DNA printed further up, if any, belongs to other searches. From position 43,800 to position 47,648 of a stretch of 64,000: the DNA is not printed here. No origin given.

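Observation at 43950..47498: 1182-aa secreted repeat/TPR protein translationally coupled to motB, a candidate periplasmic motor scaffold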

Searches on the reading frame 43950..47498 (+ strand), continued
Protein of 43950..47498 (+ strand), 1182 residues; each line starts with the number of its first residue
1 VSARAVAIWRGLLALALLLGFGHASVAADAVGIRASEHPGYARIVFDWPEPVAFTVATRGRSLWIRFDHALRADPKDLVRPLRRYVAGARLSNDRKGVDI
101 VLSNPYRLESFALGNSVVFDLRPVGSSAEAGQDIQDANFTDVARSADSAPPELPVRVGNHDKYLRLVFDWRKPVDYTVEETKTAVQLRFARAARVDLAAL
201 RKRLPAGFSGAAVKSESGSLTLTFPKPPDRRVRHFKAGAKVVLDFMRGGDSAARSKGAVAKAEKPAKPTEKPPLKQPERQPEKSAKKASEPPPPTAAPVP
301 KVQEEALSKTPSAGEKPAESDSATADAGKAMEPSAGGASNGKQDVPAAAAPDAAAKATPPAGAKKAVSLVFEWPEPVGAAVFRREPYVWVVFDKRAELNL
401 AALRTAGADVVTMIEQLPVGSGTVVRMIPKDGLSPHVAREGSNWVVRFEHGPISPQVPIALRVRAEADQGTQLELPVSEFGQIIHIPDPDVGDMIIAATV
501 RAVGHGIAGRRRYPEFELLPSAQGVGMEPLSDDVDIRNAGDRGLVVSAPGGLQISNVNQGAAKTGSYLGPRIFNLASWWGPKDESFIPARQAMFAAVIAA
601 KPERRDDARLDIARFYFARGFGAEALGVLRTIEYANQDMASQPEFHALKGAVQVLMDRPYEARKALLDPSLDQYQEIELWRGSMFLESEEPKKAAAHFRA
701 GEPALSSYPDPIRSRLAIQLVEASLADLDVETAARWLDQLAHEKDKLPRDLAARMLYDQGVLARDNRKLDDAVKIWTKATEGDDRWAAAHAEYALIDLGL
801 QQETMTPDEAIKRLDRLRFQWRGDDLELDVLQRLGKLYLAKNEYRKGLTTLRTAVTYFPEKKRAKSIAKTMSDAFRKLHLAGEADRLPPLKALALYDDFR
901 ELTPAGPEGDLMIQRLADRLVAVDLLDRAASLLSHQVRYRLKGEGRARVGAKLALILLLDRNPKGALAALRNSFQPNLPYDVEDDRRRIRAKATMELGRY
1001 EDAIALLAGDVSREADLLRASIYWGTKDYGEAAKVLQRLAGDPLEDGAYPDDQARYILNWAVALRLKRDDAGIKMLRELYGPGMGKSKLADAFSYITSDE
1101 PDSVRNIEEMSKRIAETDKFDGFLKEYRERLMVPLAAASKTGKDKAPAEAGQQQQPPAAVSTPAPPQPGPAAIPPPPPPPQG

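Call 41: search_dna_similar(query=window:43950-47495:+, collection=plasmids, mode=protein, max_evalue=0.001, max_rows=40)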
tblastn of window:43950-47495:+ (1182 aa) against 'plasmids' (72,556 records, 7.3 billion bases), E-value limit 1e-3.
Records with a match: 9; places in all: 9; records where one place covers at least 80% of the query: 0.
Best place of each record, by identity: <60% 9.
By first word of the organism name: Azospirillum 2; Salipiger 2; Alloyangia 2; Sphingobium 1; Erythrobacter 1; Marinovum 1.
By predicted mobility (MOB-suite, as given by PLSDB): non-mobilizable 7; conjugative 1; mobilizable 1.
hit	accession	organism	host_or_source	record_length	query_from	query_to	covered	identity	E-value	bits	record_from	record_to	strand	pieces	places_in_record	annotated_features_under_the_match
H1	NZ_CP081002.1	Sphingobium sp. V4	cell culture,soil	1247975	596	1097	42%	28.9%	3e-20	105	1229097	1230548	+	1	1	record has no annotation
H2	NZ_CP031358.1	Erythrobacter aureus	marine sediment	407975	594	1098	43%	28.4%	3e-22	112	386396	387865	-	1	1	hypothetical protein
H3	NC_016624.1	Azospirillum lipoferum 4B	-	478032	573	1040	40%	26.3%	1e-6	61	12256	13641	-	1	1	hypothetical protein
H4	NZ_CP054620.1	Azospirillum oryzae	cell culture,soil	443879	573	1050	40%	25.6%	2e-4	54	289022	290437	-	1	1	hypothetical protein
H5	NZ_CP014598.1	Salipiger sp. CCB-MM3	mangrove soil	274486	544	837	25%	27.7%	1e-8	68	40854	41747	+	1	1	hypothetical protein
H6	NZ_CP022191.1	Alloyangia pacifica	cell culture,oil-contaminated sediment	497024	553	837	24%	26.5%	6e-9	69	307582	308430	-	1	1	hypothetical protein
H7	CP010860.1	Marinovum algicola DG 898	-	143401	567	837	23%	27.4%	1e-3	51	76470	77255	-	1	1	hypothetical protein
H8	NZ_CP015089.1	Salipiger abyssi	single cell,marine seawater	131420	582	837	22%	27.3%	4e-6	59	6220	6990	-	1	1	hypothetical protein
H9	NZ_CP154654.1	Alloyangia pacifica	-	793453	584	837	21%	27.3%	8e-9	68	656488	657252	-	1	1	hypothetical protein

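Call 43: get_annotated_region(hit=H6, flank=7000)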
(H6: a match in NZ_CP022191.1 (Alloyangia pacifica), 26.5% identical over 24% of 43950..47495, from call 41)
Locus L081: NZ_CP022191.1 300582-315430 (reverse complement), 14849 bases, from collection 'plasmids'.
description: Alloyangia pacifica strain YSBP01 plasmid unnamed1, complete sequence
organism: Alloyangia pacifica (NCBI taxid 311180)
taxonomy: Bacteria; Pseudomonadota; Alphaproteobacteria; Rhodobacterales; Roseobacteraceae; Alloyangia; Alloyangia pacifica
host: -; source: cell culture,oil-contaminated sediment; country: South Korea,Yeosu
typing (MOB-suite, as given by PLSDB): non-mobilizable; replicon rep_cluster_567
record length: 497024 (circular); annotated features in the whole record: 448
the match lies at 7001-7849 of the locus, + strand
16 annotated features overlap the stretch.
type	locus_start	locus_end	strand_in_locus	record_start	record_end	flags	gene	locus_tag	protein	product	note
CDS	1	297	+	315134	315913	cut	-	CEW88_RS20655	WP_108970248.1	hypothetical protein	-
CDS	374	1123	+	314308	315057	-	-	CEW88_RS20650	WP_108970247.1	sigma-70 family RNA polymerase sigma factor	GO:0006352 - DNA-templated transcription initiation [Evidence IEA]; GO:0006355 - regulation of DNA-templated ...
CDS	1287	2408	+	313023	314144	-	-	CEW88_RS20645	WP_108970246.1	flagellar hook-length control protein FliK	-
CDS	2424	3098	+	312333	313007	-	-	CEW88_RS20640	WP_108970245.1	flagellar hook assembly protein FlgD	-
CDS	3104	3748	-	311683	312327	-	-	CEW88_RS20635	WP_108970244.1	hypothetical protein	-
CDS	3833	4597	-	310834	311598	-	flgH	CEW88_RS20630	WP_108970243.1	flagellar basal body L-ring protein FlgH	GO:0071973 - bacterial-type flagellum-dependent cell motility [Evidence IEA]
CDS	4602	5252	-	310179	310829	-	flgA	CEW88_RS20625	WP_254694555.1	flagellar basal body P-ring formation chaperone FlgA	GO:0001539 - cilium or flagellum-dependent cell motility [Evidence IEA]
CDS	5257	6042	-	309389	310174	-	flgG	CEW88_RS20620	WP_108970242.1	flagellar basal-body rod protein FlgG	GO:0071973 - bacterial-type flagellum-dependent cell motility [Evidence IEA]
CDS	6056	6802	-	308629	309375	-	flgF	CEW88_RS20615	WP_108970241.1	flagellar basal-body rod protein FlgF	GO:0001539 - cilium or flagellum-dependent cell motility [Evidence IEA]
CDS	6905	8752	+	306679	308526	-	-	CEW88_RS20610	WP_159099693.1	hypothetical protein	-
CDS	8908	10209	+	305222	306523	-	-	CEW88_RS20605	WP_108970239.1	flagellar hook protein FlgE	GO:0071973 - bacterial-type flagellum-dependent cell motility [Evidence IEA]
CDS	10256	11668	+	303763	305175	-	flgK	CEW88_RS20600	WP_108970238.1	flagellar hook-associated protein FlgK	GO:0001539 - cilium or flagellum-dependent cell motility [Evidence IEA]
CDS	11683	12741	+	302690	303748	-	-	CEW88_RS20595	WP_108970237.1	flagellin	GO:0071973 - bacterial-type flagellum-dependent cell motility [Evidence IEA]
CDS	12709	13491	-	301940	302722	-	-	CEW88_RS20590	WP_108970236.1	response regulator transcription factor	GO:0000160 - phosphorelay signal transduction system [Evidence IEA]; GO:0006355 - regulation of DNA-templated ...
CDS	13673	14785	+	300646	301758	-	-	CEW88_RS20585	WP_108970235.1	flagellar basal body P-ring protein FlgI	GO:0071973 - bacterial-type flagellum-dependent cell motility [Evidence IEA]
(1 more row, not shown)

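Call 44: get_annotated_region(hit=H2, flank=7000)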
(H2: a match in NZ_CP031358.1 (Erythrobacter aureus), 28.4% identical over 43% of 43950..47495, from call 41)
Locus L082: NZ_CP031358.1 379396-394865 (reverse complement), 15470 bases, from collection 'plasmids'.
description: Erythrobacter aureus strain YH-07 plasmid unnamed, complete sequence
organism: Erythrobacter aureus (NCBI taxid 2182384)
taxonomy: Bacteria; Pseudomonadota; Alphaproteobacteria; Sphingomonadales; Erythrobacteraceae; Erythrobacter; Erythrobacter aureus
host: -; source: marine sediment; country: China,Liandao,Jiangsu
typing (MOB-suite, as given by PLSDB): non-mobilizable
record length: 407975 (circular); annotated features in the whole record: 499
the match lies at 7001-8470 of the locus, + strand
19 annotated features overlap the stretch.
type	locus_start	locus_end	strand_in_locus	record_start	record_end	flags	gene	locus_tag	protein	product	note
CDS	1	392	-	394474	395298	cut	-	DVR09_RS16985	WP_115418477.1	flagellin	-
CDS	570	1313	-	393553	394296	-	flgH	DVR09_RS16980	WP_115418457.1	flagellar basal body L-ring protein FlgH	GO:0071973 - bacterial-type flagellum-dependent cell motility [Evidence IEA]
CDS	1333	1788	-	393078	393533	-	flgA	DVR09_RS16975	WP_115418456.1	flagellar basal body P-ring formation chaperone FlgA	GO:0001539 - cilium or flagellum-dependent cell motility [Evidence IEA]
CDS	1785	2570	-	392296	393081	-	flgG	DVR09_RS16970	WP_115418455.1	flagellar basal-body rod protein FlgG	GO:0071973 - bacterial-type flagellum-dependent cell motility [Evidence IEA]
CDS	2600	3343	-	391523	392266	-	-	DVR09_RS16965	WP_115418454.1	flagellar hook basal-body protein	-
CDS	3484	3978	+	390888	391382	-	-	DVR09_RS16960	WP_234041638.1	flagellar basal body-associated FliL family protein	GO:0071973 - bacterial-type flagellum-dependent cell motility [Evidence IEA]; GO:0006935 - chemotaxis [Evidence IEA]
CDS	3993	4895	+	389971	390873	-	fliM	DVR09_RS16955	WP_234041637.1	flagellar motor switch protein FliM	GO:0001539 - cilium or flagellum-dependent cell motility [Evidence IEA]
CDS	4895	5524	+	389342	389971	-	-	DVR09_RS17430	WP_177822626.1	DUF6468 domain-containing protein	-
CDS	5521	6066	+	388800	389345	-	-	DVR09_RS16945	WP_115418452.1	hypothetical protein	-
CDS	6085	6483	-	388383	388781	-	-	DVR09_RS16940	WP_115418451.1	flagellar basal body-associated FliL family protein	-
CDS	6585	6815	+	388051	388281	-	-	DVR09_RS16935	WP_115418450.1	hypothetical protein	-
CDS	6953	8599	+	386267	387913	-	-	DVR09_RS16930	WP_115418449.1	hypothetical protein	-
CDS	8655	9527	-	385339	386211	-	-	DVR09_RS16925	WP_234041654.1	flagellin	-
CDS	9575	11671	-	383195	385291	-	flgK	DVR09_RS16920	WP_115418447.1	flagellar hook-associated protein FlgK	GO:0001539 - cilium or flagellum-dependent cell motility [Evidence IEA]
CDS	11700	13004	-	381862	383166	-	-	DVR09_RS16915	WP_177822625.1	flagellar hook protein FlgE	GO:0071973 - bacterial-type flagellum-dependent cell motility [Evidence IEA]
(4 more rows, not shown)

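Call 45: get_annotated_region(hit=H7, flank=8000)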
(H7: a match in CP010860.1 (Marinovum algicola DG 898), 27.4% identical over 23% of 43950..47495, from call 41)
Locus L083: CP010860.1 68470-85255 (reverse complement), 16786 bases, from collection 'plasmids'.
description: Marinovum algicola DG 898 plasmid pMaD5, complete sequence
organism: Marinovum algicola DG 898 (NCBI taxid 988812)
taxonomy: Bacteria; Pseudomonadota; Alphaproteobacteria; Rhodobacterales; Roseobacteraceae; Marinovum; Marinovum algicola; Marinovum algicola DG 898
host: -; source: -; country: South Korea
typing (MOB-suite, as given by PLSDB): non-mobilizable
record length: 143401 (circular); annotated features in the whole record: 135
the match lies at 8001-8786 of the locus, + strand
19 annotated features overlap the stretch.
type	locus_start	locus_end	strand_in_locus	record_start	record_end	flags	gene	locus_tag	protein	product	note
CDS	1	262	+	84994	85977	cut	-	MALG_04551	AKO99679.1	Flagellar motor protein MotB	-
CDS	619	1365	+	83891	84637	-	-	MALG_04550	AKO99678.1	hypothetical protein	-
CDS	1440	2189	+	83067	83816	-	-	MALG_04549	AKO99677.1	RNA polymerase sigma factor, sigma-70 family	-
CDS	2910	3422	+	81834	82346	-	-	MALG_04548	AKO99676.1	Flagellar hook-length control protein FliK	-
CDS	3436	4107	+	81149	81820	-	-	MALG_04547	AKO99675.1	Flagellar basal-body rod modification protein FlgD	-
CDS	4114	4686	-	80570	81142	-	-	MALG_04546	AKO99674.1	hypothetical protein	-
CDS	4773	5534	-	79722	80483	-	-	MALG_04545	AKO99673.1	Flagellar L-ring protein FlgH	-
CDS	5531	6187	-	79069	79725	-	-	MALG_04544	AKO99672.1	Flagella basal body P-ring formation protein FlgA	-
CDS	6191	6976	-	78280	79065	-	-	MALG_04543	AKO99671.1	Flagellar basal-body rod protein FlgG, Gram-negative bacteria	-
CDS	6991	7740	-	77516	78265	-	-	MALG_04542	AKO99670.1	flagellar hook-basal body protein FlgF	-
CDS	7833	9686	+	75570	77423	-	-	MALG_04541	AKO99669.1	hypothetical protein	-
CDS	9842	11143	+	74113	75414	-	-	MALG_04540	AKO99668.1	flagellar hook-basal body protein FlgE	-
CDS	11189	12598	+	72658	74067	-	-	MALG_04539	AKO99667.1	Flagellar hook-associated protein FlgK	-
CDS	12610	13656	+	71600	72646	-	-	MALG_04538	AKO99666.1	Flagellin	-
CDS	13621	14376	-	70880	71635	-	-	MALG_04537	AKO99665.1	Response regulator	-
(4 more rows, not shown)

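Call 46: get_annotated_region(hit=H3, flank=8000)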
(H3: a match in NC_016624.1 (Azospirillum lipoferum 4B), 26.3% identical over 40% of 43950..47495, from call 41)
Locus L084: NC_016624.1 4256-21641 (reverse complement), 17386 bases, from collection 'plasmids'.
description: Azospirillum lipoferum 4B plasmid AZO_p5, complete sequence
organism: Azospirillum lipoferum 4B (NCBI taxid 862719)
taxonomy: Bacteria; Pseudomonadota; Alphaproteobacteria; Rhodospirillales; Azospirillaceae; Azospirillum; Azospirillum lipoferum; Azospirillum lipoferum 4B
host: -; source: -; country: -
typing (MOB-suite, as given by PLSDB): mobilizable; relaxase MOBP
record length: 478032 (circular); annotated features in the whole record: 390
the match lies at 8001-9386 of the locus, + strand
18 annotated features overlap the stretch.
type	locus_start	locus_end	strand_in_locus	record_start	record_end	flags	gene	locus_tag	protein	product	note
CDS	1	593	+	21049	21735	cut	-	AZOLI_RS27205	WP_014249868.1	DUF6468 domain-containing protein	-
CDS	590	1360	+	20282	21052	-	-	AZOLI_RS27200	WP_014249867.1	hypothetical protein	-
CDS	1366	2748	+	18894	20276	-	-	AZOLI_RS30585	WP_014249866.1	flagellar hook-length control protein FliK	-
CDS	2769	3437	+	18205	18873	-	-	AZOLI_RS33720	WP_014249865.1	flagellar hook assembly protein FlgD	-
CDS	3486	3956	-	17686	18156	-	-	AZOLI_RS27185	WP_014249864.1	hypothetical protein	-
CDS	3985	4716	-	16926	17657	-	flgH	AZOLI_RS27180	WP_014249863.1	flagellar basal body L-ring protein FlgH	GO:0071973 - bacterial-type flagellum-dependent cell motility [Evidence IEA]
CDS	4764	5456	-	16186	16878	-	flgA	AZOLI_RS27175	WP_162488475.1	flagellar basal body P-ring formation chaperone FlgA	GO:0001539 - cilium or flagellum-dependent cell motility [Evidence IEA]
CDS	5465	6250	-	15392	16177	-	flgG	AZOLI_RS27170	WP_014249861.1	flagellar basal-body rod protein FlgG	GO:0071973 - bacterial-type flagellum-dependent cell motility [Evidence IEA]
CDS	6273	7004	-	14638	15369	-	flgF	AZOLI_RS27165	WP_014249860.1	flagellar basal-body rod protein FlgF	GO:0001539 - cilium or flagellum-dependent cell motility [Evidence IEA]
CDS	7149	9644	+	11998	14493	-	-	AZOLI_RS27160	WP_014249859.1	hypothetical protein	-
CDS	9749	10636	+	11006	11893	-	motA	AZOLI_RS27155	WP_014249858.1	flagellar motor stator protein MotA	-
CDS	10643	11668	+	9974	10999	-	-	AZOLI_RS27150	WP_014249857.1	flagellar motor protein MotB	-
CDS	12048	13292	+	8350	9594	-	-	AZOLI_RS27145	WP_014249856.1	flagellar hook protein FlgE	GO:0071973 - bacterial-type flagellum-dependent cell motility [Evidence IEA]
CDS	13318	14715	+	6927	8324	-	flgK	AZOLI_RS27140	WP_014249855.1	flagellar hook-associated protein FlgK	GO:0001539 - cilium or flagellum-dependent cell motility [Evidence IEA]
CDS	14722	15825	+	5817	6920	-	-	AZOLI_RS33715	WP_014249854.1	flagellin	GO:0071973 - bacterial-type flagellum-dependent cell motility [Evidence IEA]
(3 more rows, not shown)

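Call 47: search_protein_families(library=ncbifam, proteins=[L081:6905-8752:+, L082:6953-8599:+, L083:7833-9686:+, L084:7149-9644:+, L084:590-1360:+, L082:5521-6066:+], max_evalue=1)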
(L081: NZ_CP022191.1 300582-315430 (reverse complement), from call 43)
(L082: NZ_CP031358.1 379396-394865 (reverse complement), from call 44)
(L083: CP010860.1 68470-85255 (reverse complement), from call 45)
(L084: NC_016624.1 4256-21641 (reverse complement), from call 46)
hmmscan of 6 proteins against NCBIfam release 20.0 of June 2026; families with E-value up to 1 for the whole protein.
L081:6905-8752:+ (615 aa): 0 families

L082:6953-8599:+ (548 aa): 4 families
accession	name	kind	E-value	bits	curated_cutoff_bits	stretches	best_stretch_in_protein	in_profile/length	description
NF052415.1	T3SS_chap_SctY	equivalog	1.7e-05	25.3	70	1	134-193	37-102/106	type III secretion apparatus assembly chaperone SctY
NF052312.1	T9SS_PorW_SprE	equivalog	0.0053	15.4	250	1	339-427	120-209/716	type IX secretion system periplasmic lipoprotein PorW/SprE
TIGR02795.1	tol_pal_ybgF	equivalog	0.0069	17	90.1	1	27-89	37-99/119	tol-pal system protein YbgF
NF047558.1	TPR_END_plus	domain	0.036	14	32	0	366-384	5-23/56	TPR end-of-group domain-containing protein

L083:7833-9686:+ (617 aa): 1 family
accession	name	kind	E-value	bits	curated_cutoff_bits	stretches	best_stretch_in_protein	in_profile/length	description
TIGR02795.1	tol_pal_ybgF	equivalog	0.018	15.6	90.1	1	298-351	65-118/119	tol-pal system protein YbgF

L084:7149-9644:+ (831 aa): 2 families
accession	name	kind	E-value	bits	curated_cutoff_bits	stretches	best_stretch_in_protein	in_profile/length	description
NF052415.1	T3SS_chap_SctY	equivalog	0.0013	19.2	70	1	613-676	36-100/106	type III secretion apparatus assembly chaperone SctY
NF052312.1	T9SS_PorW_SprE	equivalog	0.12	11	250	0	449-557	206-313/716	type IX secretion system periplasmic lipoprotein PorW/SprE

L084:590-1360:+ (256 aa): 2 families
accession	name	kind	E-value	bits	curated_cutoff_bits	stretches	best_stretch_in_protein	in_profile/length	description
NF047368.1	collar_FlbB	equivalog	2.8e-05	24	110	1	103-201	67-163/193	periplasmic-type flagellar collar protein FlbB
TIGR03319.1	RNase_Y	equivalog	0.057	11.9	454.35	1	106-225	79-196/514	ribonuclease Y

L082:5521-6066:+ (181 aa): 4 families
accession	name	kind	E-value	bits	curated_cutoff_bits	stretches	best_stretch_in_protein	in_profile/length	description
NF047368.1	collar_FlbB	equivalog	0.017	14.9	110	1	50-150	60-161/193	periplasmic-type flagellar collar protein FlbB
NF033447.1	BrxE_fam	subfamily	0.06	13.7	40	1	16-122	41-153/169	BrxE family protein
NF052608.1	TrhMmycExpMmpL3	equivalog_domain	0.41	8.8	1400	1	13-152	842-976/992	trehalose monomycolate exporter MmpL3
NF043060.1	MAP_0585_fam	equivalog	0.51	10.3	170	1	9-107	5-105/319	MAP_0585 family protein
